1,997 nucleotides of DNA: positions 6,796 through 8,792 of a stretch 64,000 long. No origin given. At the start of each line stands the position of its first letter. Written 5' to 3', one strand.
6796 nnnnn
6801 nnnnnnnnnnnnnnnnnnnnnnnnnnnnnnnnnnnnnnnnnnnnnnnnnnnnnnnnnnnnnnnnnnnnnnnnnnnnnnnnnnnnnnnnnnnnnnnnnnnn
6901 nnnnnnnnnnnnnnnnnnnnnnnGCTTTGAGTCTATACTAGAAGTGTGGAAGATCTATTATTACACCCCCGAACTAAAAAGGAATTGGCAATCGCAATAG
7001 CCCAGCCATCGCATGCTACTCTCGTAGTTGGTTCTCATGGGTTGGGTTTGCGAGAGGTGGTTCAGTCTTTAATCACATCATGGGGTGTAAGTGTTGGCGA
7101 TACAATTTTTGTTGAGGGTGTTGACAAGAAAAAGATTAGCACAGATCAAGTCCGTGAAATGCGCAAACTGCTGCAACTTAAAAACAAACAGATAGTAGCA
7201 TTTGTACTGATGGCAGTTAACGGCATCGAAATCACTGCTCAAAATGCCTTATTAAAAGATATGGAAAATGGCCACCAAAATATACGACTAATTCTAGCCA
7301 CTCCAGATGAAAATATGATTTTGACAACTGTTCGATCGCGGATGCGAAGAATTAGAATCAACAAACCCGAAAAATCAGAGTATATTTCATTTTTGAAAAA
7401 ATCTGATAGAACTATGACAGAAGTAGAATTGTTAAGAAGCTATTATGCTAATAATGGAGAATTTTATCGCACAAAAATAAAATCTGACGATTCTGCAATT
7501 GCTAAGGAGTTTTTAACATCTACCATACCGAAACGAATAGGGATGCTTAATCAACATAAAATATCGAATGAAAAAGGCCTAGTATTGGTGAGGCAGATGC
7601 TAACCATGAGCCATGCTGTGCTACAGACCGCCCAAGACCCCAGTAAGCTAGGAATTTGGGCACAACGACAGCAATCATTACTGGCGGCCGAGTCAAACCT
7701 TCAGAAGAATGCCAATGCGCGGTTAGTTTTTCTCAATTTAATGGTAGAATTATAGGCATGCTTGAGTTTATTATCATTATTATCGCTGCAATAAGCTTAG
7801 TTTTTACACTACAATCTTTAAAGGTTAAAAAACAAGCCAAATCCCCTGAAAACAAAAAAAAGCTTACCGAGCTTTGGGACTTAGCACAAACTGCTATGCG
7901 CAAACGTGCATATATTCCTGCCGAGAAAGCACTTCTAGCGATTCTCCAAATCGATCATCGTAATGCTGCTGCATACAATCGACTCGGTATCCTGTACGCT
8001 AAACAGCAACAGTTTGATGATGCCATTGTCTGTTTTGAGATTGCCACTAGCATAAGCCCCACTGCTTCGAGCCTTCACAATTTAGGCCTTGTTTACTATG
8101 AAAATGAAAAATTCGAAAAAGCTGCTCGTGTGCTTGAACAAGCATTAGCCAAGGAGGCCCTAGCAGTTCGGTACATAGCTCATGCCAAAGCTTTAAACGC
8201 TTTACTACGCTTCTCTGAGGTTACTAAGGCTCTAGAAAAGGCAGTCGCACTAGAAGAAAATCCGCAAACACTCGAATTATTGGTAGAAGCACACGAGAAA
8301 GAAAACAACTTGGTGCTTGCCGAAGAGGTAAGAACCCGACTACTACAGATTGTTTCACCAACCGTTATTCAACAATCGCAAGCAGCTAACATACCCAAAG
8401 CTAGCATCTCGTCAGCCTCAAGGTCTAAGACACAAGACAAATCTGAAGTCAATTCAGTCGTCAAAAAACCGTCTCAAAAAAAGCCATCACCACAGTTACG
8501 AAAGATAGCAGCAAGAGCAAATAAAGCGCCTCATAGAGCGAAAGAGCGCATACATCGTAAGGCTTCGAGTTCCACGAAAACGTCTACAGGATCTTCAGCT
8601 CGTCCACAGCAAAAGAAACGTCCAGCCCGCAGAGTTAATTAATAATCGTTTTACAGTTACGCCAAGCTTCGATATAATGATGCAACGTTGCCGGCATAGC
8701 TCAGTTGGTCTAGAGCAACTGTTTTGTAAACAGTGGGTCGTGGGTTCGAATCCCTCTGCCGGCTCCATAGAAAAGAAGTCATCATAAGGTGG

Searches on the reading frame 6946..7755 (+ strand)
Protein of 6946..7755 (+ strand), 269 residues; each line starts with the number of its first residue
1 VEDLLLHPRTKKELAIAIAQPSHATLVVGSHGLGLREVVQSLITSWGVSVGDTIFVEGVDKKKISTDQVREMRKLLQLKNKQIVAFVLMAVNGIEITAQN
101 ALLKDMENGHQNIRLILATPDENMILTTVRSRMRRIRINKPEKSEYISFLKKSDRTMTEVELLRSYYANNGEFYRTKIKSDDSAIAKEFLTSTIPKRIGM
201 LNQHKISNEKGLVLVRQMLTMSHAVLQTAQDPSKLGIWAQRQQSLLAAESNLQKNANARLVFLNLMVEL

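Call 76: search_protein_families(library=pfam, proteins=[window:6946-7755:+], max_evalue=0.0001)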
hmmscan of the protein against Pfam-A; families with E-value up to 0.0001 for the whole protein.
window:6946-7755:+ (269 aa): 1 family
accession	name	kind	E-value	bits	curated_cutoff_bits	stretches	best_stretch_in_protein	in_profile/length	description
PF13177.12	DNA_pol3_delta2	-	3.1e-13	50.5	27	1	52-140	70-159/161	DNA polymerase III, delta subunit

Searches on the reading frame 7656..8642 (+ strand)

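Call 76: search_protein_families(library=pfam, proteins=[window:7656-8642:+], max_evalue=0.0001)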
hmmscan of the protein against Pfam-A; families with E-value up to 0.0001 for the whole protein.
window:7656-8642:+ (328 aa): 12 families
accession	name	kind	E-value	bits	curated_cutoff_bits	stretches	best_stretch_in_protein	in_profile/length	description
PF07719.23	TPR_2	-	2.2e-13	49.6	27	2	104-136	1-33/34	Tetratricopeptide repeat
PF00515.34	TPR_1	-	5.8e-13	48.5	27.8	1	104-136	1-33/34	Tetratricopeptide repeat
PF13424.12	TPR_12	-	1.9e-11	44.4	30.1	1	104-165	3-73/77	Tetratricopeptide repeat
PF13374.12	TPR_10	-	2.8e-10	40.3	27.5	1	136-165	1-30/42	Tetratricopeptide repeat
PF13176.12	TPR_7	-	8.3e-09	35.3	27.9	0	139-166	1-30/36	Tetratricopeptide repeat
PF13181.12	TPR_8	-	7.5e-08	32.4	25.7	0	104-135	1-32/34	Tetratricopeptide repeat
PF12895.13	ANAPC3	-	2.6e-07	31.3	27.2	1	117-196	2-82/82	Anaphase-promoting complex, cyclosome, subunit 3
PF13414.12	TPR_11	-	4e-07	30.1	26.8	0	114-150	4-41/42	TPR repeat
PF13431.12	TPR_17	-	3.3e-06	27.4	24.4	0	93-124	2-33/34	Tetratricopeptide repeat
PF13432.12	TPR_16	-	7.3e-06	26.8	32.7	0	142-196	2-54/65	Tetratricopeptide repeat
PF13371.12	TPR_9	-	1e-05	25.9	35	0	78-139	3-64/73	Tetratricopeptide repeat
PF13428.12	TPR_14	-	4.9e-05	24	23.5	0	141-168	5-32/44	Tetratricopeptide repeat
